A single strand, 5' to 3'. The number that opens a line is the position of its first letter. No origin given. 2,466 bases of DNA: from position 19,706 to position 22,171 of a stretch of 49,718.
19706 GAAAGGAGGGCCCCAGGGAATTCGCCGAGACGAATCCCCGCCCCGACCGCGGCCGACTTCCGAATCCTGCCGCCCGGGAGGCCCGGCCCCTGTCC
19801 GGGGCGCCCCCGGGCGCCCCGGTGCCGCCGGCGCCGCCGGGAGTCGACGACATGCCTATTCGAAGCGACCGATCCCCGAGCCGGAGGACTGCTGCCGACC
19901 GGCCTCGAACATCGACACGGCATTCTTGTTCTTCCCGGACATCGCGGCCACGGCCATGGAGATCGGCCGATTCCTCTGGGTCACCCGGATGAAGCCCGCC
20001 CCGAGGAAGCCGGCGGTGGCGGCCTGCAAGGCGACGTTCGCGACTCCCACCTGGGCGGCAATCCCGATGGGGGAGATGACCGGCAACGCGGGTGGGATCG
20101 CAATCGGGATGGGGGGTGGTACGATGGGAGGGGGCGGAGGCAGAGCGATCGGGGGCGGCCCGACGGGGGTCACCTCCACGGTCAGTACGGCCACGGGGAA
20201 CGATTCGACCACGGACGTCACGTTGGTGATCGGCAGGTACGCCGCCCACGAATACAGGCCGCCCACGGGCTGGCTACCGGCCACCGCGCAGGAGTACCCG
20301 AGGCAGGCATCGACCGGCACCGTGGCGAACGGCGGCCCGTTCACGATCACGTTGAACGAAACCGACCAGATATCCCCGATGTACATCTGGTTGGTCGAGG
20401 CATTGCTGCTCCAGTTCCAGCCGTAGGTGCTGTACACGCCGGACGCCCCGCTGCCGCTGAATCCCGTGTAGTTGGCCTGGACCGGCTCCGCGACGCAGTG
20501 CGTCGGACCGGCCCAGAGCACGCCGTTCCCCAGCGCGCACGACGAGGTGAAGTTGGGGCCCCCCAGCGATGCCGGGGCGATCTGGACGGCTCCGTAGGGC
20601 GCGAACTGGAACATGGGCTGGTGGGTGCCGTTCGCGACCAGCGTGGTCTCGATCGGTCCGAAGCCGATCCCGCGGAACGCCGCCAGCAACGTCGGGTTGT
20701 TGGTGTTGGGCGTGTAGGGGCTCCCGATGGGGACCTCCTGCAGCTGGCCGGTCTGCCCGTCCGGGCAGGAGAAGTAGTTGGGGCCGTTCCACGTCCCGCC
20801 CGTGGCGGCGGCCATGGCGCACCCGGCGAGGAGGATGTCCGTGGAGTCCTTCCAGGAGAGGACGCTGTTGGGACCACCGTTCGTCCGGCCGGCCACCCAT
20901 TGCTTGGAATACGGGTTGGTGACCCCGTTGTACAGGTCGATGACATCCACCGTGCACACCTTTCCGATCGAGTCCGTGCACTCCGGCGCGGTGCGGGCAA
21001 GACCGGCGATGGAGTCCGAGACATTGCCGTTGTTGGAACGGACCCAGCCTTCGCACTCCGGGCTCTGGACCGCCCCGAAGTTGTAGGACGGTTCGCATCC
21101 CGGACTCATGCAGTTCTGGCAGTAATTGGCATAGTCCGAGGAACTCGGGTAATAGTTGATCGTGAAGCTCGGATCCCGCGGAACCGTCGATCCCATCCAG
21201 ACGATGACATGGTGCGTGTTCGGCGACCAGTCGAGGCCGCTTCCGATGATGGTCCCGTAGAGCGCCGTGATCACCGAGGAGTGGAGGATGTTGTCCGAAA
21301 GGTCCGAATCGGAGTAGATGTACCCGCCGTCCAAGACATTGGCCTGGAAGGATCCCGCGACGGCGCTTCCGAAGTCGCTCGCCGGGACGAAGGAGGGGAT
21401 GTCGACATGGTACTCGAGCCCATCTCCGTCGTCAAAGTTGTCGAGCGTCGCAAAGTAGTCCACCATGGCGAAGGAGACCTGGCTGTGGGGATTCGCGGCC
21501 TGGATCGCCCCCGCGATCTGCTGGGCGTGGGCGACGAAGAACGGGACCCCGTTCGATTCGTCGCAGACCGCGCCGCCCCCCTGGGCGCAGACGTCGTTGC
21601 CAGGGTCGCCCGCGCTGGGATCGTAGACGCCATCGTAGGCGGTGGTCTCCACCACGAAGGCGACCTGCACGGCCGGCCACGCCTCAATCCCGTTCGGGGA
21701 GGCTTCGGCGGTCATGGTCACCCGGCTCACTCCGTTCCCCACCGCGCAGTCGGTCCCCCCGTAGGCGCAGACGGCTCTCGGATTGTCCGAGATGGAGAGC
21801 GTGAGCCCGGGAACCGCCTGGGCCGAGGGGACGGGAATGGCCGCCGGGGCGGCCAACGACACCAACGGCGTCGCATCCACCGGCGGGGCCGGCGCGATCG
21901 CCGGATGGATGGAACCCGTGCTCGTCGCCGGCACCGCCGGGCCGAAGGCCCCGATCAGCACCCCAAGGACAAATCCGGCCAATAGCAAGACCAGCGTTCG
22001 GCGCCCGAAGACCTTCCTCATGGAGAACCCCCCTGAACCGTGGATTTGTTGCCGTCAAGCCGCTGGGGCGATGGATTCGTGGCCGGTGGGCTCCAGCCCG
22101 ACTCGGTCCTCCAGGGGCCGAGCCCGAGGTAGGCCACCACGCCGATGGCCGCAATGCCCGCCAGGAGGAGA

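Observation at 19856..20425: Conserved C-terminal anchoring module shared with a gene 22 kb away (42126-42737): juxtamembrane domain, polyproline stalk, AGF..R...(I/V)SMAVAA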

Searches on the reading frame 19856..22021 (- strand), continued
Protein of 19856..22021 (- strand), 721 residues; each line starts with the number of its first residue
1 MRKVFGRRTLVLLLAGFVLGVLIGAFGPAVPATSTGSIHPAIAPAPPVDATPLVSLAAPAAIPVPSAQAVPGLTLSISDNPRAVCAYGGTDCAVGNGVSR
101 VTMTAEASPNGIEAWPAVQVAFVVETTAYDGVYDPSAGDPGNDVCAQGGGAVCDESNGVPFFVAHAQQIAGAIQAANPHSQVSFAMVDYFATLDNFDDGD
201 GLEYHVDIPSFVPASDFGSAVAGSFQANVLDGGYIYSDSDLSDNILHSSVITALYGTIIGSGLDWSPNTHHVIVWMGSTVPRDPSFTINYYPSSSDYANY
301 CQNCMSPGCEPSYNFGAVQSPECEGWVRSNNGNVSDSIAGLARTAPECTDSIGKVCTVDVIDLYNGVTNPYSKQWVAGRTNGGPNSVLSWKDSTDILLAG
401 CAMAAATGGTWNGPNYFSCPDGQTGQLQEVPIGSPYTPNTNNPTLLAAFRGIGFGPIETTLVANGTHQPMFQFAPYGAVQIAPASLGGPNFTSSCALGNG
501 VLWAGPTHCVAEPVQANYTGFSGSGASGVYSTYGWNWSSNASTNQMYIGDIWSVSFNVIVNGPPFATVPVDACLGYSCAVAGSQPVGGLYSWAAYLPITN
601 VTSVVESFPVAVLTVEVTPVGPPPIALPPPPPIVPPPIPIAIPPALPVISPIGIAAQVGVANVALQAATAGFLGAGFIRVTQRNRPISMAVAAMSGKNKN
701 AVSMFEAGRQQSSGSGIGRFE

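Call 61: search_solved_structures(query=A3, max_evalue=1, show_alignments=2)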
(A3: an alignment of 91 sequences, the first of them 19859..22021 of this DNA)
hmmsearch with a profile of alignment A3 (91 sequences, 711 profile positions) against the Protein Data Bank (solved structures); distinct sequences matched with E-value up to 1: 2.
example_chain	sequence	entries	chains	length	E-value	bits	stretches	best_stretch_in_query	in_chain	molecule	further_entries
5ouo_A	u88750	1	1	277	0.2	12.8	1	411-452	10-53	Perforin-like protein 1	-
3a8p_A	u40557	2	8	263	0.83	10.8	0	285-336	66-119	T-lymphoma invasion and metastasis-inducing protein 2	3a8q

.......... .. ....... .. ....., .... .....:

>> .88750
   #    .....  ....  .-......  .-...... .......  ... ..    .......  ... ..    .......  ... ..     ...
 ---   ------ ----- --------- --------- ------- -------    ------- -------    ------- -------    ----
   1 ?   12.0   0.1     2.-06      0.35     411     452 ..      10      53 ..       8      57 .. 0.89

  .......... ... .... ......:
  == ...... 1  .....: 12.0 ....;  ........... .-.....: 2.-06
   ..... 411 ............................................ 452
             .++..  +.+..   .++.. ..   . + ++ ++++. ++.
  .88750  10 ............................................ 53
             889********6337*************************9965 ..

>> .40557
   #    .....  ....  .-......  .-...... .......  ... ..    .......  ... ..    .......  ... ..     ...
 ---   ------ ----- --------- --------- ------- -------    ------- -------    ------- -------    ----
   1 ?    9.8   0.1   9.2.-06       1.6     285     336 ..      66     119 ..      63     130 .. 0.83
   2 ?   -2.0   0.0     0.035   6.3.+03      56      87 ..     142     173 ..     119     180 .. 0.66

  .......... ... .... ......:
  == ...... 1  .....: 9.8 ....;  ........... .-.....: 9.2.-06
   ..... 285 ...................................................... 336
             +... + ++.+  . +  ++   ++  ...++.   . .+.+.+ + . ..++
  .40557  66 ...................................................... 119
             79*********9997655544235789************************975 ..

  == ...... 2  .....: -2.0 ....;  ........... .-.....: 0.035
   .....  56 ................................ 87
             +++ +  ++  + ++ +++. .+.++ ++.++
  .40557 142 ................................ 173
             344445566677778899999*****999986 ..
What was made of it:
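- On vWA domain (Pfam PF00092 and relatives): No PDB sequence hit with the family profile (call 61).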

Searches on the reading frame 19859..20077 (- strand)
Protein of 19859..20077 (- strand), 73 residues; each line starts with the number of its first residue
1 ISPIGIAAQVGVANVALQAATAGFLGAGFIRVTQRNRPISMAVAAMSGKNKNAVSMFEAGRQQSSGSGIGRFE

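Call 56: search_protein_families(library=ncbifam, proteins=[window:19859-20077:-], max_evalue=10)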
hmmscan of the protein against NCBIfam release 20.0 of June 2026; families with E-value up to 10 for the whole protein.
seq(73 aa): 0 families

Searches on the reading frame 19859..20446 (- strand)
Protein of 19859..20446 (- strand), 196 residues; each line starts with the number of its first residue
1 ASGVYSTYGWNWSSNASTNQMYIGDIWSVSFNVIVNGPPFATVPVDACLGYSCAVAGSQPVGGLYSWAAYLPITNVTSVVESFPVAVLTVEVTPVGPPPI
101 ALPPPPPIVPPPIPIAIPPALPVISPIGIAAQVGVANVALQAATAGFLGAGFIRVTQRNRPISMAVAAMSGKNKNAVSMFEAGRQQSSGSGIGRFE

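Call 62: search_solved_structures(query=A5, max_evalue=10)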
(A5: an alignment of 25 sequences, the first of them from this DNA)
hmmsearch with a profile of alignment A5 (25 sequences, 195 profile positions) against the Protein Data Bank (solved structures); distinct sequences matched with E-value up to 10: 7.
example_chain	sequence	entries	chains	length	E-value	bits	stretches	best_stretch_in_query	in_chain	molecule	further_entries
9ihp_E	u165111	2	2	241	0.067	16.2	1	28-67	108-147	NUHM (24 kDa) subunit of mitochondrial NADH:ubiquinone oxidoreductase (Complex I)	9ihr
7zm7_H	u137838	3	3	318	0.11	15.5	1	28-58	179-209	Subunit NDUFV2 of NADH-ubiquinone oxidoreductase (Complex I)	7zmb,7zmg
3io4_A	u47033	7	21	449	0.36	13.8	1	54-131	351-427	Maltose-binding periplasmic protein,Huntingtin fusion protein | Maltose-binding periplasmic protein, HUNTINGTIN FUSION PROTEIN | Maltose-binding protein, huntin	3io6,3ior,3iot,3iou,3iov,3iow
2onl_C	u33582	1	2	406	1.3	12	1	95-140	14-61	MAP kinase-activated protein kinase 2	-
1kwp_A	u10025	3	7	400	2.8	10.9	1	95-140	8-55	MAP Kinase Activated Protein Kinase 2 | MAP kinase-activated protein kinase 2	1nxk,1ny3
9qs6_B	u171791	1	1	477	8.9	9.3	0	78-153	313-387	Isoform 2 of Multiple epidermal growth factor-like domains protein 8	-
9qqs_B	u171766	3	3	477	9.2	9.3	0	77-153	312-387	Isoform 2 of Multiple epidermal growth factor-like domains protein 8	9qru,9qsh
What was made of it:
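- Tried and rejected: Profile searches against PDB sequences gave only chance-level hits (calls 61, 62).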
